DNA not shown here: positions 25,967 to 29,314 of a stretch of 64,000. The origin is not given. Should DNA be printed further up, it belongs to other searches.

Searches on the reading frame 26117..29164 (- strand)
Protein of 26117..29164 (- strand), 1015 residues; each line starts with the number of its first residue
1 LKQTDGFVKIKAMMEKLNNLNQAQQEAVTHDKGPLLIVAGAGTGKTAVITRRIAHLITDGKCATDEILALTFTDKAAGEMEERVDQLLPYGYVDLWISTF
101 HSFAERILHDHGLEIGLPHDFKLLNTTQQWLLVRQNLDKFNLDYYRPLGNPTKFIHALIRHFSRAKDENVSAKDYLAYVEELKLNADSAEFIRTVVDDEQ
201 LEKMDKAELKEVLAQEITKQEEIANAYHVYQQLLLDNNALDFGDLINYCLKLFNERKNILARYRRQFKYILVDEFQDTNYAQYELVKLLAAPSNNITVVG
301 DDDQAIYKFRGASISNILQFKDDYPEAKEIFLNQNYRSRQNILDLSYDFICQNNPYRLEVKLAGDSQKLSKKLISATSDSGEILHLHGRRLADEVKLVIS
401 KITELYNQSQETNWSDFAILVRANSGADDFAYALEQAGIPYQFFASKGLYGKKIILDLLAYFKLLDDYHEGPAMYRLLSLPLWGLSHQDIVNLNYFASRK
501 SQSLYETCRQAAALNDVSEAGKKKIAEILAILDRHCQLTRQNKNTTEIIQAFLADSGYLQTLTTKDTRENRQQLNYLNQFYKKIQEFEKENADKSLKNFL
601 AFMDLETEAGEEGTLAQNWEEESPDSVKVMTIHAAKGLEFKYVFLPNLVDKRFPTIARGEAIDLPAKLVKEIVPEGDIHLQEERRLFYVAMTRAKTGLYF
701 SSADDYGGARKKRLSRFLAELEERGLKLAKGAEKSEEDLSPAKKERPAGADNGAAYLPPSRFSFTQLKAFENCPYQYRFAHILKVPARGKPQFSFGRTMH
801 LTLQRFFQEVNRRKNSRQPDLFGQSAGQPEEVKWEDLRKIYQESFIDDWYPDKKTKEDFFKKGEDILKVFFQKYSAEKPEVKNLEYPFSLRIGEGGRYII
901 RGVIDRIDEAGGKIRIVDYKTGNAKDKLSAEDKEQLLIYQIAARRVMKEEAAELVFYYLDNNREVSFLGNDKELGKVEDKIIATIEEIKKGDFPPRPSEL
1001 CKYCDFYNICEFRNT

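Call 52: search_protein_families(library=pfam, proteins=[window:26117-29164:-], max_evalue=0.00001)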
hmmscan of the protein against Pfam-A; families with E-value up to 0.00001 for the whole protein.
window:26117-29164:- (1015 aa): 7 families
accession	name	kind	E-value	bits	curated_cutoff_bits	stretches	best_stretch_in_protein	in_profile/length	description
PF00580.27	UvrD-helicase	-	8e-82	275.4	23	1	20-325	1-271/271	UvrD/REP helicase N-terminal domain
PF13361.12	UvrD_C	-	5.5e-53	181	25.6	1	330-703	1-348/350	UvrD-like helicase C-terminal domain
PF12705.13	PDDEXK_1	-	3e-39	135.9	22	1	761-1011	1-247/247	PD-(D/E)XK nuclease superfamily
PF13245.12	AAA_19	-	7.2e-25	88.2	25.1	1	24-310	1-134/134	AAA domain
PF13538.12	UvrD_C_2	-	1.1e-10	41.7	27.4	0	679-700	30-51/52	UvrD-like helicase C-terminal domain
PF01930.23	Cas_Cas4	-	2.9e-08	34.4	22.7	1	901-1010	53-158/160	Domain of unknown function DUF83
PF13604.12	AAA_30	-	8.1e-07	29.4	27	0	20-84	2-66/191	AAA domain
